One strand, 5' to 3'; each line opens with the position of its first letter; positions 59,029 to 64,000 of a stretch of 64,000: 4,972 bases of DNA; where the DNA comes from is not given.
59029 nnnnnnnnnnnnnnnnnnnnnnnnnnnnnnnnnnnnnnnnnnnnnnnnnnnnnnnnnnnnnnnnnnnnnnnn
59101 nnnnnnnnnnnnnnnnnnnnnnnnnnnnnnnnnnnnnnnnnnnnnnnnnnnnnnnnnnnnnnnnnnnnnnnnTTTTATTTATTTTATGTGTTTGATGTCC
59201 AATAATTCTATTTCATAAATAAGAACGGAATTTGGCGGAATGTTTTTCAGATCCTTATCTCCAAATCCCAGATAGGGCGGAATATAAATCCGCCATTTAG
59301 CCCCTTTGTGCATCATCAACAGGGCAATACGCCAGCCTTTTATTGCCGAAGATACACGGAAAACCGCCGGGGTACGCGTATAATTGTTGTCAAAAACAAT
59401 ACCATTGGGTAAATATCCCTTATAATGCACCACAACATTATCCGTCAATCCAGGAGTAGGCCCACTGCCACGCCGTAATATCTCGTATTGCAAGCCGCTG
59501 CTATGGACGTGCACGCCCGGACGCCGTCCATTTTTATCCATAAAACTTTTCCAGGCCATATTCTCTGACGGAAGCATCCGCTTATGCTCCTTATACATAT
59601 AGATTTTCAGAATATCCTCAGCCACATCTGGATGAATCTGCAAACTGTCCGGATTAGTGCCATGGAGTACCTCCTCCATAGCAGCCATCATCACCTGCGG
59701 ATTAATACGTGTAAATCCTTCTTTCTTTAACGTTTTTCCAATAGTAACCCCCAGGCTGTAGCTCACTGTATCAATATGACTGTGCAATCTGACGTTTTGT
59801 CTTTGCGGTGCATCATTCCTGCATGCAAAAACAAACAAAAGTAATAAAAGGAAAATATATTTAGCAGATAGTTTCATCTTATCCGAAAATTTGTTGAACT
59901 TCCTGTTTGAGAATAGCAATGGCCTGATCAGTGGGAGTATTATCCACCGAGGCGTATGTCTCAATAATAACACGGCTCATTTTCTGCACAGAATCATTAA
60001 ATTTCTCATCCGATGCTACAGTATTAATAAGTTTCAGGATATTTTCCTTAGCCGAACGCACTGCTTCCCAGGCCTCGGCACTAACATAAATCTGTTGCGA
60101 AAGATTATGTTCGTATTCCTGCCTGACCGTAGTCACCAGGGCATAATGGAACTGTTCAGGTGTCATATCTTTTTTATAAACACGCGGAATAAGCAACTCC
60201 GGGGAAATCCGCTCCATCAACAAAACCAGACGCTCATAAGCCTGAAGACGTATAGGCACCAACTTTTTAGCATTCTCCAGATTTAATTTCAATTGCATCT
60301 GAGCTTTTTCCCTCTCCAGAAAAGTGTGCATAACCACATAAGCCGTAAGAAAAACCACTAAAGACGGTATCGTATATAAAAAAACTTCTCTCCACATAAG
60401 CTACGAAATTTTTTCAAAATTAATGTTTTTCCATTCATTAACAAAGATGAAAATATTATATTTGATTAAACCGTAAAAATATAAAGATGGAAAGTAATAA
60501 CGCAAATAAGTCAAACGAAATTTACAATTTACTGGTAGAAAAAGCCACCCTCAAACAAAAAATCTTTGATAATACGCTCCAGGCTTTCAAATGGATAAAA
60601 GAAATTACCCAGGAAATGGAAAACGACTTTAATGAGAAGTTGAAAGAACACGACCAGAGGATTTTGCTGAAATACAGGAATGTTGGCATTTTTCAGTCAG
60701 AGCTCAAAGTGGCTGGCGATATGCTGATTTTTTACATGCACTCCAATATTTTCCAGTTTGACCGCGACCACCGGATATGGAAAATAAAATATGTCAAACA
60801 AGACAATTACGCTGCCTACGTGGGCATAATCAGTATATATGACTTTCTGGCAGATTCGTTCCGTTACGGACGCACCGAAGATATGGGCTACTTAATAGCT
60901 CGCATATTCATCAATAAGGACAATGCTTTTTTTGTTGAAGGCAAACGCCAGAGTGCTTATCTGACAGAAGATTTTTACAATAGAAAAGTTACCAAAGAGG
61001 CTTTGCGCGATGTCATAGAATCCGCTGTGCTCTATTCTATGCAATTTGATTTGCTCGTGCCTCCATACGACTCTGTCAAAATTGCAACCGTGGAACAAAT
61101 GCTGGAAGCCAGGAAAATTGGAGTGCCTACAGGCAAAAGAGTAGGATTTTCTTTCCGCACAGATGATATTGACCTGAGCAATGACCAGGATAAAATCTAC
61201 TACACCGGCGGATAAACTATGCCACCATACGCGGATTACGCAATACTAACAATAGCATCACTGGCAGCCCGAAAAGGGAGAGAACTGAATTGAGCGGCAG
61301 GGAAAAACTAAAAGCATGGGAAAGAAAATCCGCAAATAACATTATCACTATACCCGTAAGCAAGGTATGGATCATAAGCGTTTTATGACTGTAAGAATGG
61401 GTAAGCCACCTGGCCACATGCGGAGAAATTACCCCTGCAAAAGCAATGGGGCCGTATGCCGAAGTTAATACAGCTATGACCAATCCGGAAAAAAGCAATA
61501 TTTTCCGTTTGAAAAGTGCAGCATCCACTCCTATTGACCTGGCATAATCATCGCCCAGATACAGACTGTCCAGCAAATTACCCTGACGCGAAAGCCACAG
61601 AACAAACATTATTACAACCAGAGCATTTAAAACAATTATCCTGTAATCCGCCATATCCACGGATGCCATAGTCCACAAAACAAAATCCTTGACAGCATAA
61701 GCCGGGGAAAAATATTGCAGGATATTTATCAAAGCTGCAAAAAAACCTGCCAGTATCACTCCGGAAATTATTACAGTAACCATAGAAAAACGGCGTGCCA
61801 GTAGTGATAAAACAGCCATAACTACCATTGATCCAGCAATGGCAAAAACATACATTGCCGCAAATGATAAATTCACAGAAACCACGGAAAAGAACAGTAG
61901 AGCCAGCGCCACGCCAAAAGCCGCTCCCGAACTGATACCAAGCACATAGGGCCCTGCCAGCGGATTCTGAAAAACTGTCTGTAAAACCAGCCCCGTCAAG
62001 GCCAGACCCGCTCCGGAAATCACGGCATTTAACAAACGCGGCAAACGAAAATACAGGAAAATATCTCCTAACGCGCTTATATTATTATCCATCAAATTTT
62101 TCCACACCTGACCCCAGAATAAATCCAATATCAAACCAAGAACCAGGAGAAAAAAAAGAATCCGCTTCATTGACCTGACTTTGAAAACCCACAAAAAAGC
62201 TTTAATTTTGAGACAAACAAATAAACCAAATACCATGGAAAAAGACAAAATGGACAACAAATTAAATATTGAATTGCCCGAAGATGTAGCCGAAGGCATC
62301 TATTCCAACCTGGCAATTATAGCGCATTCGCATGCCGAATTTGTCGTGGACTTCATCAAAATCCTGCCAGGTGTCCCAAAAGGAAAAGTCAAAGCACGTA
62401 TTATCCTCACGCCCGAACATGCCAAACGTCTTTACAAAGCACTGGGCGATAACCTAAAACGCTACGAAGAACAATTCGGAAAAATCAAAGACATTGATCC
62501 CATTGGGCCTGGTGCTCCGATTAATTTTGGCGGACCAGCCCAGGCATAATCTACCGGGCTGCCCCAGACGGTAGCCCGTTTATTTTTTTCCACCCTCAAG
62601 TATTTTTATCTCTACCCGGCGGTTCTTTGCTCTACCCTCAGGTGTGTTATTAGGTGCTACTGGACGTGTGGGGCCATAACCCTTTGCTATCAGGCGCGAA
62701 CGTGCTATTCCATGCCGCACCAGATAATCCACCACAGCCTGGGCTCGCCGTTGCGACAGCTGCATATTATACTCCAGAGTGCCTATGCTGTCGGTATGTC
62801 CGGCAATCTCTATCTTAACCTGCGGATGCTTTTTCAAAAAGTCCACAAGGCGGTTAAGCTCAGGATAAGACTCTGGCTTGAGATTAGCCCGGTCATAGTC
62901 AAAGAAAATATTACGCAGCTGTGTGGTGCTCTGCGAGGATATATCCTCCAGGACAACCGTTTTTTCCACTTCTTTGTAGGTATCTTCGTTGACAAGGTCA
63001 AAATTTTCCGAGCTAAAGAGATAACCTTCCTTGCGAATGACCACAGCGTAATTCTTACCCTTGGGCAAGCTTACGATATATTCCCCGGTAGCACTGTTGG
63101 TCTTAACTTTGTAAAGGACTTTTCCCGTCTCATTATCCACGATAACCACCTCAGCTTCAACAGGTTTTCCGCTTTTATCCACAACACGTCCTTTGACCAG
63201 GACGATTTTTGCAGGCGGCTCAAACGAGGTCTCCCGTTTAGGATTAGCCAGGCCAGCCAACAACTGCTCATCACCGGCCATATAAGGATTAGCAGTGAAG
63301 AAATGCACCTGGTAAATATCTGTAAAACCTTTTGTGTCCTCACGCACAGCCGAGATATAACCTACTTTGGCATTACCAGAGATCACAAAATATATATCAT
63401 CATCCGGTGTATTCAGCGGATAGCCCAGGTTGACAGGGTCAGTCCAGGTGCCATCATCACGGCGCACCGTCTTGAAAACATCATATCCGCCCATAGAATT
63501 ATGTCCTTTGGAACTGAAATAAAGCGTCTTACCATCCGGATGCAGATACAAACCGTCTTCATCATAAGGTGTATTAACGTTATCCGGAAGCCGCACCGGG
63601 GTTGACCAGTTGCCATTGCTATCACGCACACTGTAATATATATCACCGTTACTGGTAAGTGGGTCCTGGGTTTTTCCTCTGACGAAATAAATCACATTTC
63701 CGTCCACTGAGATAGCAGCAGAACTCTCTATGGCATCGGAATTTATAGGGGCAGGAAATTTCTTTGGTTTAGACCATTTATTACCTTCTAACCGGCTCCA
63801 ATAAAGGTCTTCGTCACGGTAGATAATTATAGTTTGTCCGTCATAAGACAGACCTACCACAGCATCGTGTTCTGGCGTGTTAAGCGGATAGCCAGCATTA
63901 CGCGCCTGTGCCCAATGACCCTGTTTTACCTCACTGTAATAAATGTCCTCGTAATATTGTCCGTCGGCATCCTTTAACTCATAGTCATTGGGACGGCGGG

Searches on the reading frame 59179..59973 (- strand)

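Call 50: search_protein_families(library=pfam, proteins=[window:59179-59973:-], max_evalue=0.0001)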
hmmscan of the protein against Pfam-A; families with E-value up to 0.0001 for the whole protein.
window:59179-59973:- (264 aa): 2 families
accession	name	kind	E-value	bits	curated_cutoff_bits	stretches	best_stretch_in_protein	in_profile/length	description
PF00254.34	FKBP_C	-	1.5e-22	80.1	21.1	1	174-258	5-94/94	FKBP-type peptidyl-prolyl cis-trans isomerase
PF01346.23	FKBP_N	-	6.7e-13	49.7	22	1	68-165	2-97/97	Domain amino terminal to FKBP-type peptidyl-prolyl isomerase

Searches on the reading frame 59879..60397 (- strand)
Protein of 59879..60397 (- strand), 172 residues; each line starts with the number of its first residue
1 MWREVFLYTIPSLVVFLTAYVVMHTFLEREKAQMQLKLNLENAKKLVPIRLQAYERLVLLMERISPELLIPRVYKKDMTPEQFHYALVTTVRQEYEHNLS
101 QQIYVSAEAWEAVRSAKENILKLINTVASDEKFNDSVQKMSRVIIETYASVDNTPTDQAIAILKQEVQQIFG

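Call 50: search_protein_families(library=pfam, proteins=[window:59879-60397:-], max_evalue=0.0001)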
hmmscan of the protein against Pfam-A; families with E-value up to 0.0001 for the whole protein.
window:59879-60397:- (172 aa): 1 family
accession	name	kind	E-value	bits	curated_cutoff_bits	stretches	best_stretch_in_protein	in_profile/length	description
PF25589.1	DUF7935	-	1.6e-55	187.6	27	1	4-170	5-171/171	Family of unknown function (DUF7935)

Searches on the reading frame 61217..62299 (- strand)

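Call 50: search_protein_families(library=pfam, proteins=[window:61217-62299:-], max_evalue=0.0001)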
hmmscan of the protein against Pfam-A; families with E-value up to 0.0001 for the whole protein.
window:61217-62299:- (360 aa): 1 family
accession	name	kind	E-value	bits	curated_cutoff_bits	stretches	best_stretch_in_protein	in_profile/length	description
PF01032.23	FecCD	-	7.1e-62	209.7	26.5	1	51-354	9-311/311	FecCD transport family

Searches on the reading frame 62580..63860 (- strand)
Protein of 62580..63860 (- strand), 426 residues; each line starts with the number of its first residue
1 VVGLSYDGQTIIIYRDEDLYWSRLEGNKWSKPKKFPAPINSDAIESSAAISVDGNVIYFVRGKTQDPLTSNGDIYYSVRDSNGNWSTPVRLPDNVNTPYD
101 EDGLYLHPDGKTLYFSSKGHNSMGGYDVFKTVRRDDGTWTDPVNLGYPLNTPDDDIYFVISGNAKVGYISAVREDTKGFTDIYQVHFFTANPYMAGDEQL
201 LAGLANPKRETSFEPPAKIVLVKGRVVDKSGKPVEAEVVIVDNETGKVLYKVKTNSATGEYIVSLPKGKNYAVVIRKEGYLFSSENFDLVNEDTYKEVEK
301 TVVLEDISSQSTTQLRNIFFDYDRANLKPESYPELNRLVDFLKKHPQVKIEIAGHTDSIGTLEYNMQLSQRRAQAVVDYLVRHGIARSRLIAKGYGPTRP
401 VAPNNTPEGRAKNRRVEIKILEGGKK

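Call 50: search_protein_families(library=pfam, proteins=[window:62580-63860:-], max_evalue=0.0001)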
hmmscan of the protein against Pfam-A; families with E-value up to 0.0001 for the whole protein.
window:62580-63860:- (426 aa): 4 families
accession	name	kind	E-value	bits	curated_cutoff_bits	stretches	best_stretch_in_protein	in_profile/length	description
PF00691.25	OmpA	-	4.5e-27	94.7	27.2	1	319-414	1-98/98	OmpA family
PF07676.18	PD40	-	6.2e-11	42.4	20.9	1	91-129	1-37/38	WD40-like Beta Propeller Repeat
PF13620.12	CarboxypepD_reg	-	1.2e-08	35.7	32.3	1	222-294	2-74/82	Carboxypeptidase regulatory-like domain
PF05359.17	DUF748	-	1.3e-05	23.9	50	0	313-358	876-921/1037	Domain of Unknown Function (DUF748)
